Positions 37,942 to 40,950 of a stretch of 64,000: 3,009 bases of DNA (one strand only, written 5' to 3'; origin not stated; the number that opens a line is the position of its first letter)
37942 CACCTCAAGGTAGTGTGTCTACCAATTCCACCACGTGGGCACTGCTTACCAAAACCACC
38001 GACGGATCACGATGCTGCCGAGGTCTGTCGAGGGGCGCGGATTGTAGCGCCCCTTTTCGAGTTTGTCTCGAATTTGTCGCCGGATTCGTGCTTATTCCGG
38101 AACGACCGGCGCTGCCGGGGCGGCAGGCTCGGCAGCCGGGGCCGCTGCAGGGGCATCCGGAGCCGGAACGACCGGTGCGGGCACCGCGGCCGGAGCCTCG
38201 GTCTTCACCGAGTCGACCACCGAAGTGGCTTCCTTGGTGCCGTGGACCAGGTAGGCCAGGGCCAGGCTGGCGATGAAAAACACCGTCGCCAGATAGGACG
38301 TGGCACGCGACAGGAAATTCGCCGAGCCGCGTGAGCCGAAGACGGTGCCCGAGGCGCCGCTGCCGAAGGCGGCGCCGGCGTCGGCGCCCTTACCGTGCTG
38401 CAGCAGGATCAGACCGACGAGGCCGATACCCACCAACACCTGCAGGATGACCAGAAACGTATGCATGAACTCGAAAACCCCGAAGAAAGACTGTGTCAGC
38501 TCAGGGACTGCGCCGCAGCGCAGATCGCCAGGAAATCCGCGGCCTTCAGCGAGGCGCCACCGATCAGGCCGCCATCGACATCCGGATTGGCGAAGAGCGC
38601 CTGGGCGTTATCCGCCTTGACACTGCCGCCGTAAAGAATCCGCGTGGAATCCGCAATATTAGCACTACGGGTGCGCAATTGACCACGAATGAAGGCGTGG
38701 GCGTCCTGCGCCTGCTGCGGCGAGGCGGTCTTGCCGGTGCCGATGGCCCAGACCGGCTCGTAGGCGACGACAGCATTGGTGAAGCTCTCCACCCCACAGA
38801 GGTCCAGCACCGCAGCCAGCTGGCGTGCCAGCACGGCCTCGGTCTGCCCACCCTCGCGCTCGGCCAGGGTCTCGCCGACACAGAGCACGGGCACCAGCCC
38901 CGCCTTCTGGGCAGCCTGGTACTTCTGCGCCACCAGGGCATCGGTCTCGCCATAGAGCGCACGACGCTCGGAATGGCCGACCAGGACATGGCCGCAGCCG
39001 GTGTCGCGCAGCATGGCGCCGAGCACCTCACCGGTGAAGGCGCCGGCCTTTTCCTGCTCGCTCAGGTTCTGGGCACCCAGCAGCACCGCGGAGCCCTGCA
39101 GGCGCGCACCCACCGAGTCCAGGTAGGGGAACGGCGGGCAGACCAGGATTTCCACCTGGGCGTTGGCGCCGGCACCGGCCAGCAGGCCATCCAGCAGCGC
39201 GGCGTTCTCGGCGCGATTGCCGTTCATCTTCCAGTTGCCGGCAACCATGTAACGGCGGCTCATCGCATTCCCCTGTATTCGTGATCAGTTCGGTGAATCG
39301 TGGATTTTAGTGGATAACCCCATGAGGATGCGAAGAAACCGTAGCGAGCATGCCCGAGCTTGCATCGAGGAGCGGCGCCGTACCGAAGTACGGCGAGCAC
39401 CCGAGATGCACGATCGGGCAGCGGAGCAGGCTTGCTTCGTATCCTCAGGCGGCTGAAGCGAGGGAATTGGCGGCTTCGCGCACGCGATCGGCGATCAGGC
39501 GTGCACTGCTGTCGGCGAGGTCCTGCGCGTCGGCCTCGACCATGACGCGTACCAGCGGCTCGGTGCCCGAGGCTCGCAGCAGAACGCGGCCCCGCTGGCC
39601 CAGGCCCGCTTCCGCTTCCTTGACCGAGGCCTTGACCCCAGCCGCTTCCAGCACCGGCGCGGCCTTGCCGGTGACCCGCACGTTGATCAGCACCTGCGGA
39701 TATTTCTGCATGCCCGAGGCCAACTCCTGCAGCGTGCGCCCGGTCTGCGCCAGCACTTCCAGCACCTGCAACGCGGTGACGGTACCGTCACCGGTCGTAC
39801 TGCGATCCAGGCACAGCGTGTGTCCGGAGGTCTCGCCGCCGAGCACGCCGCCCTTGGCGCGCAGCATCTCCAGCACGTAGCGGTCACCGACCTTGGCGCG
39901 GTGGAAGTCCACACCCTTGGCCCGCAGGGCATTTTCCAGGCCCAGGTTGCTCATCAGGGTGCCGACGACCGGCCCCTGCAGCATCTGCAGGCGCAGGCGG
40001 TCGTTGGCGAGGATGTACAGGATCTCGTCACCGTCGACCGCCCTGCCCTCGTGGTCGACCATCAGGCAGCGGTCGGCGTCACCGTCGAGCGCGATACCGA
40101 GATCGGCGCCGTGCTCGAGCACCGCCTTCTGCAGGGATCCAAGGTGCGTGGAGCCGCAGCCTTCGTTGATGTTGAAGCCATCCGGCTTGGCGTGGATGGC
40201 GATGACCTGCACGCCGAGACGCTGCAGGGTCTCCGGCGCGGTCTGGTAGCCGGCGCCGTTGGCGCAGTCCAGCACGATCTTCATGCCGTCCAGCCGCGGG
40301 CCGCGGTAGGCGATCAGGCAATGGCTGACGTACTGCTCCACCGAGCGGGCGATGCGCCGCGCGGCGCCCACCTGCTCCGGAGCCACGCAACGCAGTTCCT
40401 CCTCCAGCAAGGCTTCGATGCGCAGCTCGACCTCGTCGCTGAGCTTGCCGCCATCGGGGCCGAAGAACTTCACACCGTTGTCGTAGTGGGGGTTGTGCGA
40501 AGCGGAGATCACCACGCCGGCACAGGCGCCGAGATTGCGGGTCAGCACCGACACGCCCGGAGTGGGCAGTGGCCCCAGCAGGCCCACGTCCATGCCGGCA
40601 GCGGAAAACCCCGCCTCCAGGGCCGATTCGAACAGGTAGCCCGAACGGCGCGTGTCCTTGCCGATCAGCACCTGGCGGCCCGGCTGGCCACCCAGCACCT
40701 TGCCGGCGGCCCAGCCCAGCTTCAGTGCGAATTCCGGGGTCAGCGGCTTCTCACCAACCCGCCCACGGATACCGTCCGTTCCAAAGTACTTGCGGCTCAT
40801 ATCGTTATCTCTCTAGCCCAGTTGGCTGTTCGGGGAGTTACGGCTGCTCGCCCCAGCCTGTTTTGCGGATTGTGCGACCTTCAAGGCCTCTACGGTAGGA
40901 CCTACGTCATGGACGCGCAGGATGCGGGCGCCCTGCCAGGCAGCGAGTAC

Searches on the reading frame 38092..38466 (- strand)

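Call 8: search_protein_families(library=pfam, proteins=[window:38092-38466:-], max_evalue=0.01)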
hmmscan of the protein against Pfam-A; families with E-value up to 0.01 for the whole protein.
window:38092-38466:- (124 aa): 1 family
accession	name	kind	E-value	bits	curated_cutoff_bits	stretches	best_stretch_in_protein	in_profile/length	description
PF03840.19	SecG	-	2.4e-22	79.3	29.2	1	4-73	1-70/70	Preprotein translocase SecG subunit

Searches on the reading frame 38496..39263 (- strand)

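Call 8: search_protein_families(library=pfam, proteins=[window:38496-39263:-], max_evalue=0.01)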
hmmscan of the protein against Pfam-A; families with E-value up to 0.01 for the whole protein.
window:38496-39263:- (255 aa): 1 family
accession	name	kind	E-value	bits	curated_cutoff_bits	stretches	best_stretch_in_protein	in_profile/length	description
PF00121.24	TIM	-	4.1e-94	315.1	20.1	1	6-250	2-244/245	Triosephosphate isomerase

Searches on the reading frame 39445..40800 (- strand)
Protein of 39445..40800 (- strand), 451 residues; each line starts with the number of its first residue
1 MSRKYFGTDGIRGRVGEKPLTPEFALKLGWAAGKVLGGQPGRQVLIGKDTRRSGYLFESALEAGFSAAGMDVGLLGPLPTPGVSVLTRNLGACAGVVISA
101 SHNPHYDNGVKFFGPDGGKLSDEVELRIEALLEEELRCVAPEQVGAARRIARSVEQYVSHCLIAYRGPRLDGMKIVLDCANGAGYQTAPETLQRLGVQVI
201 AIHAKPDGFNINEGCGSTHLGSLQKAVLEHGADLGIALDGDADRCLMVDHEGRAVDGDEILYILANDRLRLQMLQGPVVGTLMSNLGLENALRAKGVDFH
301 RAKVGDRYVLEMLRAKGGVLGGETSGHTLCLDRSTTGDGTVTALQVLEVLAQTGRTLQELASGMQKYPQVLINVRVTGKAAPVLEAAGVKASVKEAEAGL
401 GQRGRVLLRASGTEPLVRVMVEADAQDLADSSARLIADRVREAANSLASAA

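Call 8: search_protein_families(library=pfam, proteins=[window:39445-40800:-], max_evalue=0.01)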
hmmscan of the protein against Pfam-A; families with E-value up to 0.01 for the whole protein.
window:39445-40800:- (451 aa): 4 families
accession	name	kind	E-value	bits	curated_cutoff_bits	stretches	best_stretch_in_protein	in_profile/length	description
PF02878.22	PGM_PMM_I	-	2.9e-43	147.3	22.5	1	3-135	1-134/138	Phosphoglucomutase/phosphomannomutase, alpha/beta/alpha domain I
PF02880.22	PGM_PMM_III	-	1.8e-34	118.8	20.7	1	256-367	1-115/115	Phosphoglucomutase/phosphomannomutase, alpha/beta/alpha domain III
PF02879.22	PGM_PMM_II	-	1.6e-19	70.8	29.3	1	169-252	17-103/103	Phosphoglucomutase/phosphomannomutase, alpha/beta/alpha domain II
PF00408.26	PGM_PMM_IV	-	6.6e-18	65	23.1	1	371-433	1-62/68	Phosphoglucomutase/phosphomannomutase, C-terminal domain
